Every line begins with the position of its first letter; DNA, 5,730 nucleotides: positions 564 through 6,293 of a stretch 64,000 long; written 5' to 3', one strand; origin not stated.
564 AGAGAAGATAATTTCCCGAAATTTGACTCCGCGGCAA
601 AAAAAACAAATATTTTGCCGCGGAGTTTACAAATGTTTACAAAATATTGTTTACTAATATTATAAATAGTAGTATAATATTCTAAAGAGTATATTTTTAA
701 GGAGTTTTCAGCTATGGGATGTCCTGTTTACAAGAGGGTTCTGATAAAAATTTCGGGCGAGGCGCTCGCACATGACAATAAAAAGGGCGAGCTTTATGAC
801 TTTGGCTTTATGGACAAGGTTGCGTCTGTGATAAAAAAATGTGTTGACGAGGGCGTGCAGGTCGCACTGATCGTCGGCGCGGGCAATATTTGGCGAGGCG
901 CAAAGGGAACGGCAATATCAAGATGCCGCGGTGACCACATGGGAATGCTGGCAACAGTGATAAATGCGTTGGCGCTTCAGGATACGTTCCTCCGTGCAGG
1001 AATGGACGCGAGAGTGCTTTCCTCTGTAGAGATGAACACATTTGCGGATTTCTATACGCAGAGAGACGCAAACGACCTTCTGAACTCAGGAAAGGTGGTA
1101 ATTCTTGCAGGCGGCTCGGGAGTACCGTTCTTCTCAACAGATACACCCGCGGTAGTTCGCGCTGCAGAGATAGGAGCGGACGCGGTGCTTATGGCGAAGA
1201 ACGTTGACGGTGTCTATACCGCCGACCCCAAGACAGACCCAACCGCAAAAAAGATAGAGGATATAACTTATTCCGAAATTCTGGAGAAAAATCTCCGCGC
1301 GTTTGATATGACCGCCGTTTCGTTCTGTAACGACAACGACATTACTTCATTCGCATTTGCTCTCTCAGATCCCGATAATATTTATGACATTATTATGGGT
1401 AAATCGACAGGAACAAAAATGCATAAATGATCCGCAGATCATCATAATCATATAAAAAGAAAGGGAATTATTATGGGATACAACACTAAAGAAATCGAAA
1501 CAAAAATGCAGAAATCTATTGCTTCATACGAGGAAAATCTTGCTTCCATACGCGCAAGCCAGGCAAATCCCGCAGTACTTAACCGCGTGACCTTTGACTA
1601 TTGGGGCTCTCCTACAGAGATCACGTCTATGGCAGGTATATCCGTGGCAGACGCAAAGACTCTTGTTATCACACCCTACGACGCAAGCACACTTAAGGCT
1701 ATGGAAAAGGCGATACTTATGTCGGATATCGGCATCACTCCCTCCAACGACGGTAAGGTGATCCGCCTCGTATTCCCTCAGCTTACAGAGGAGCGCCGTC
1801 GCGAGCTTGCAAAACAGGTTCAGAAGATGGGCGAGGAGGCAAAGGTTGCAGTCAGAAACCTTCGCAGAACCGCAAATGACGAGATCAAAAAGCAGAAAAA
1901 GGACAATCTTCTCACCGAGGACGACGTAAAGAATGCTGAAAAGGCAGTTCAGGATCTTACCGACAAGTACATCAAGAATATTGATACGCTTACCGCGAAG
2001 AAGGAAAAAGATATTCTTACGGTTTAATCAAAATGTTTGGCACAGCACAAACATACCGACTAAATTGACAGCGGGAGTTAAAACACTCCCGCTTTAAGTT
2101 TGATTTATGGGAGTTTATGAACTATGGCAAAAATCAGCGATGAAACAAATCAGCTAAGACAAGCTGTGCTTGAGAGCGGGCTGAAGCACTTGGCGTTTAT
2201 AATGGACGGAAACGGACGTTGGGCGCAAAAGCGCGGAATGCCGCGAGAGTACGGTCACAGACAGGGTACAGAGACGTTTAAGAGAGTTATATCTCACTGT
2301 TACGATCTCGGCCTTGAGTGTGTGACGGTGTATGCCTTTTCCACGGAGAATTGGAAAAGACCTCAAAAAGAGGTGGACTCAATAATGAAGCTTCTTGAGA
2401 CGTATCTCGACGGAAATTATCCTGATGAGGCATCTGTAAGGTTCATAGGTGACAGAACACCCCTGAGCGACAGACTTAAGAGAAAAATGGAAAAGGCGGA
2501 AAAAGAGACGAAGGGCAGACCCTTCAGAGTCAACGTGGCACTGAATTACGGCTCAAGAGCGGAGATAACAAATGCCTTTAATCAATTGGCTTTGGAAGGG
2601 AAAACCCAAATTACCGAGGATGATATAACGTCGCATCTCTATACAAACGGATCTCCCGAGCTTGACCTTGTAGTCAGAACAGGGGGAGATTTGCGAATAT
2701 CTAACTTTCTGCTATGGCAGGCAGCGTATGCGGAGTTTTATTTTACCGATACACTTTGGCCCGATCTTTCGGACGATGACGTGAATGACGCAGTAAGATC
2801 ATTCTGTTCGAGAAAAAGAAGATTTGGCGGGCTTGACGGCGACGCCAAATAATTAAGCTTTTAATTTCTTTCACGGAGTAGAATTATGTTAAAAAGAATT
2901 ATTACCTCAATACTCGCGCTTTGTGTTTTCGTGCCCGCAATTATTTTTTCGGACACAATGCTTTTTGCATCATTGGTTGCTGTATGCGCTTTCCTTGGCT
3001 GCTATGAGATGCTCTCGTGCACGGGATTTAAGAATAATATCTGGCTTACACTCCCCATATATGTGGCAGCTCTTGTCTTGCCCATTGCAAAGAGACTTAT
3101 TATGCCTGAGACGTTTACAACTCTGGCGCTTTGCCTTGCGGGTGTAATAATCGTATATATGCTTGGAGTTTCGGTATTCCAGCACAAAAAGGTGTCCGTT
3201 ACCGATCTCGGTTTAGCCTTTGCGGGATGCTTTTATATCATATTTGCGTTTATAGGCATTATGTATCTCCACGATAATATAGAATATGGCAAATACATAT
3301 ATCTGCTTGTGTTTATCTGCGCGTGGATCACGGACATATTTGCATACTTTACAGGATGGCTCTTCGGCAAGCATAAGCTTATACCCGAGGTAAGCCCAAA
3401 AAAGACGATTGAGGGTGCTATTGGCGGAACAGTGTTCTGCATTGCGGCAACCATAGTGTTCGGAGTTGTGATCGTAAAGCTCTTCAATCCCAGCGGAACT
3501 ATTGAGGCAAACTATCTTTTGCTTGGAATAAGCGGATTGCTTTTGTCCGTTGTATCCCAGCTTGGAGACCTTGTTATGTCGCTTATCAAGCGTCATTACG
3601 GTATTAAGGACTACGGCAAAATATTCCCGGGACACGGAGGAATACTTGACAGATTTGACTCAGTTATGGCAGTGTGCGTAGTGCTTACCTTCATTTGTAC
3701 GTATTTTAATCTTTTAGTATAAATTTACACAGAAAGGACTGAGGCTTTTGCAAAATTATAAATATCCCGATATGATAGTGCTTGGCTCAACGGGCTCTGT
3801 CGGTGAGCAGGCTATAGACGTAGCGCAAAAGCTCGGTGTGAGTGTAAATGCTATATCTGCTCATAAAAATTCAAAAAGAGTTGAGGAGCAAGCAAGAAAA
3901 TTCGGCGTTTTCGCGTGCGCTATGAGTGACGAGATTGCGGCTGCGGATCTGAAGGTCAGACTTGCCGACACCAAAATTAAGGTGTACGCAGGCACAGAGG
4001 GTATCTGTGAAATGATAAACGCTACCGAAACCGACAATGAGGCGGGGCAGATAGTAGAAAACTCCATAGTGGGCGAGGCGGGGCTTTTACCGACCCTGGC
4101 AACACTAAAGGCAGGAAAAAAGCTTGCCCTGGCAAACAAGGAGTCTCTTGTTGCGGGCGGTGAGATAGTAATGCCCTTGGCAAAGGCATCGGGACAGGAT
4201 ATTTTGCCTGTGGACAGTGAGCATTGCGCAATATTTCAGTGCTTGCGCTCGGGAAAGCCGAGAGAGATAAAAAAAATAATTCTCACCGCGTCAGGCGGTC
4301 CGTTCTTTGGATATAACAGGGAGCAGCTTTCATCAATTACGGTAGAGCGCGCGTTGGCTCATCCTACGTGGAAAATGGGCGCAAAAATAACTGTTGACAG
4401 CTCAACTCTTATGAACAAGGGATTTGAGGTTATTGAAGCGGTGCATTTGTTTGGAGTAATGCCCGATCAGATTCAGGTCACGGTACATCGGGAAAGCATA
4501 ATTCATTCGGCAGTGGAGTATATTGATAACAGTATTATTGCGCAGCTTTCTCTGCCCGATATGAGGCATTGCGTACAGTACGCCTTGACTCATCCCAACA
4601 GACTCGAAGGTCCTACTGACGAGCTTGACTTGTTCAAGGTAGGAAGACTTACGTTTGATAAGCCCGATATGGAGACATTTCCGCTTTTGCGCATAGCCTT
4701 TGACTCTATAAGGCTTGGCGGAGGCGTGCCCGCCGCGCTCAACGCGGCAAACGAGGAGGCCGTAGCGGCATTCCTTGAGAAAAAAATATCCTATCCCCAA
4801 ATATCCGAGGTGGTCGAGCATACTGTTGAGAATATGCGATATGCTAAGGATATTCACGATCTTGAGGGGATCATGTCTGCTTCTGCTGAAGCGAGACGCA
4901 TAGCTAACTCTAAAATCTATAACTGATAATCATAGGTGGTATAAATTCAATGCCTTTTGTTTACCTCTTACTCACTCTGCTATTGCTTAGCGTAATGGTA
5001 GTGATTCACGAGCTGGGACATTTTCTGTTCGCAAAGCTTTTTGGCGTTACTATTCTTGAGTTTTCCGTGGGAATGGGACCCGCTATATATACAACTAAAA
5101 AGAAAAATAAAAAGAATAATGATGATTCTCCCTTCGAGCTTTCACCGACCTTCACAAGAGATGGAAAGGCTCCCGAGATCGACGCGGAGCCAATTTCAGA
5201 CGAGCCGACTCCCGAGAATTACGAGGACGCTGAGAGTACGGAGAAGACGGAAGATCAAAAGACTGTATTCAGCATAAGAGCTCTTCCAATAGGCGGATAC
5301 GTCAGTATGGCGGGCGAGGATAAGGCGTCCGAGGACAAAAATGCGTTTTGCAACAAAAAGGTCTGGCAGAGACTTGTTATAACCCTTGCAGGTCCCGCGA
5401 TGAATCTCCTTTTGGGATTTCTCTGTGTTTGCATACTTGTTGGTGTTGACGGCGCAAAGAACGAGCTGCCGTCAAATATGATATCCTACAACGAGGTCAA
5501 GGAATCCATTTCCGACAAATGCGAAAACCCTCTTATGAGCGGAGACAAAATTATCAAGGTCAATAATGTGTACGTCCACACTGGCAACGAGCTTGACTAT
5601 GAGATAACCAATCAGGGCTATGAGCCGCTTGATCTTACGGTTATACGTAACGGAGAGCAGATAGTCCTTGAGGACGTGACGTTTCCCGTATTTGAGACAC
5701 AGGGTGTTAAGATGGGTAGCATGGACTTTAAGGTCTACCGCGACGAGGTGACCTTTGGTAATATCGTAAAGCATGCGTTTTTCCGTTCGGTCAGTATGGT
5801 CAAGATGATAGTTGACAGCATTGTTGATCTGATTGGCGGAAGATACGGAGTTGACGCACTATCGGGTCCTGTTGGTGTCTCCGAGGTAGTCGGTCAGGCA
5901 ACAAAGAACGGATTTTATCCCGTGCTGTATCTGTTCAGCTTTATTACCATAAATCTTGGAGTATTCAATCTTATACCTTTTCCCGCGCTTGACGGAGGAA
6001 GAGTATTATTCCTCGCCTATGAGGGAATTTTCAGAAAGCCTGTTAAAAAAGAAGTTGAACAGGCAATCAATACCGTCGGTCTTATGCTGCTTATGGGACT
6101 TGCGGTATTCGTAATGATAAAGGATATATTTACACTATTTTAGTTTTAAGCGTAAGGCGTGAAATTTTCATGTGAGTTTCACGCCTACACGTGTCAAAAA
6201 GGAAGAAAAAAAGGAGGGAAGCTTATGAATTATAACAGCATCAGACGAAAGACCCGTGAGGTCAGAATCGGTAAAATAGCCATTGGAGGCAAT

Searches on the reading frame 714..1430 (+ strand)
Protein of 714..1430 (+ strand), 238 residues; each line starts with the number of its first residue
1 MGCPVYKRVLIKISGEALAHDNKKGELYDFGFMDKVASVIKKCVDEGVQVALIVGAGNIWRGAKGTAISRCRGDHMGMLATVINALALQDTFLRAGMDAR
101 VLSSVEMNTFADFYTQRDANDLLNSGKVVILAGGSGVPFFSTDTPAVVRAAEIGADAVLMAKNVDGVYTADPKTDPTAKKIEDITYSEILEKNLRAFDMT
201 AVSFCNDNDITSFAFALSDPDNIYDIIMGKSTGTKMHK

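Call 66: search_protein_families(library=pfam, proteins=[window:714-1430:+], max_evalue=0.00001)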
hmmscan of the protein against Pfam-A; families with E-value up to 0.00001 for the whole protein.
window:714-1430:+ (238 aa): 1 family
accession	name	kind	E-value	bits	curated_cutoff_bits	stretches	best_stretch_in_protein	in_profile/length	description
PF00696.33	AA_kinase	-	2.5e-34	119.5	24.9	1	7-210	1-228/234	Amino acid kinase family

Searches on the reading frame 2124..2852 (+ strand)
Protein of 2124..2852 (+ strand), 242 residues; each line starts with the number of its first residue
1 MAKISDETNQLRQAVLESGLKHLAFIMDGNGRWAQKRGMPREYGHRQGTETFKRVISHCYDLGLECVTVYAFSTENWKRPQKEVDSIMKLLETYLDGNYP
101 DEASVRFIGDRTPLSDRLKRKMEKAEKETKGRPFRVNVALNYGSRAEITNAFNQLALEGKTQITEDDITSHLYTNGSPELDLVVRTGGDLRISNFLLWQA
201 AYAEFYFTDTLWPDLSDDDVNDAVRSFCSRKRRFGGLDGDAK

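Call 66: search_protein_families(library=pfam, proteins=[window:2124-2852:+], max_evalue=0.00001)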
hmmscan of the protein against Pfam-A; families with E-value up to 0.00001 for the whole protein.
window:2124-2852:+ (242 aa): 1 family
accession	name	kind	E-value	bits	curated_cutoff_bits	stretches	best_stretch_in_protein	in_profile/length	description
PF01255.24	Prenyltransf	-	1.2e-79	267.4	27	1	26-235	1-219/219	Putative undecaprenyl diphosphate synthase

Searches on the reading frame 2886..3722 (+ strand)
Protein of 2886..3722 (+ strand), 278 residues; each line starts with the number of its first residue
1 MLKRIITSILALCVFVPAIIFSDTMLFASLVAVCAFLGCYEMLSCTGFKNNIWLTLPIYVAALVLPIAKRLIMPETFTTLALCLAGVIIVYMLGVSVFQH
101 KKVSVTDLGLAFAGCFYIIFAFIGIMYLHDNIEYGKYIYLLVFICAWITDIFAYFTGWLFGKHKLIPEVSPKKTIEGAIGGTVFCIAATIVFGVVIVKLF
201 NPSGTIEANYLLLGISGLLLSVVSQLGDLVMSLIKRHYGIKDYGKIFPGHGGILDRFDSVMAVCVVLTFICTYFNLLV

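Call 66: search_protein_families(library=pfam, proteins=[window:2886-3722:+], max_evalue=0.00001)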
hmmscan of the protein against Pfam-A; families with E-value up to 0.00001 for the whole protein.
window:2886-3722:+ (278 aa): 1 family
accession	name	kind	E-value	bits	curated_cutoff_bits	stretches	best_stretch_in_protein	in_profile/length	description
PF01148.25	CTP_transf_1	-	1e-60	206.3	24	1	3-274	2-264/264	Cytidylyltransferase family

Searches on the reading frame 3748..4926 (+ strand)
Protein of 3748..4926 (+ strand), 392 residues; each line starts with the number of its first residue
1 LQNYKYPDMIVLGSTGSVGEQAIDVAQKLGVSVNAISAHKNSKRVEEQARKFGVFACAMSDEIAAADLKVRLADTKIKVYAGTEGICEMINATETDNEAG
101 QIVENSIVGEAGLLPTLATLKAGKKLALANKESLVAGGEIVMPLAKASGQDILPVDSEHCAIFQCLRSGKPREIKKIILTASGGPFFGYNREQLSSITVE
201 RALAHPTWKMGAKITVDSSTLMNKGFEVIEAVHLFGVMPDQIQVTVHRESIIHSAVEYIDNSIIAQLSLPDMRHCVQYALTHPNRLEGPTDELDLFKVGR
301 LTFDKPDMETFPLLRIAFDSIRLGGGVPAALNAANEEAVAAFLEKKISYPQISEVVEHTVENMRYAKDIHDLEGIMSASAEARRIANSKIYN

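Call 66: search_protein_families(library=pfam, proteins=[window:3748-4926:+], max_evalue=0.00001)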
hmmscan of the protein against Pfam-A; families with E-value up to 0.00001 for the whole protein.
window:3748-4926:+ (392 aa): 3 families
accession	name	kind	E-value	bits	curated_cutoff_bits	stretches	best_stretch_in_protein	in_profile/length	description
PF08436.17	DXP_redisom_C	-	8.1e-40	135.3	26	1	152-235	1-84/84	1-deoxy-D-xylulose 5-phosphate reductoisomerase C-terminal domain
PF13288.12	DXPR_C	-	1.9e-36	125.3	27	1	267-384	1-114/115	DXP reductoisomerase C-terminal domain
PF02670.22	DXP_reductoisom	-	1.4e-30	107.1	21.7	1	9-138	1-129/129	1-deoxy-D-xylulose 5-phosphate reductoisomerase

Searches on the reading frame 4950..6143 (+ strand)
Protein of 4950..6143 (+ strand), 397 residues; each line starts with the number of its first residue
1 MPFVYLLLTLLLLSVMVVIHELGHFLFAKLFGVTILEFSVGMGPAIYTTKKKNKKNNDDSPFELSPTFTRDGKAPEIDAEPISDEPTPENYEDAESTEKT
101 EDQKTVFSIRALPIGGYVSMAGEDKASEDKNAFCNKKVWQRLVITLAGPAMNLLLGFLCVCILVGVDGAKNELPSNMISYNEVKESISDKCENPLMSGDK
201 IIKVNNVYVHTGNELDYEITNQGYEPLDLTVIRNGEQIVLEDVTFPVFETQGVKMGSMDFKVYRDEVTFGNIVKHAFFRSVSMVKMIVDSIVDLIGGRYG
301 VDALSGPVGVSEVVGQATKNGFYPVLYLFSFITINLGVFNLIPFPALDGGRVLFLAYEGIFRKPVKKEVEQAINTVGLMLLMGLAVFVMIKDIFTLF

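Call 66: search_protein_families(library=pfam, proteins=[window:4950-6143:+], max_evalue=0.00001)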
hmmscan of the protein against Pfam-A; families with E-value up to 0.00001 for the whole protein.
window:4950-6143:+ (397 aa): 1 family
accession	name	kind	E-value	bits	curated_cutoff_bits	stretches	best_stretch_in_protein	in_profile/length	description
PF02163.28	Peptidase_M50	-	5.2e-59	199.7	27.2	2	101-384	43-221/221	Peptidase family M50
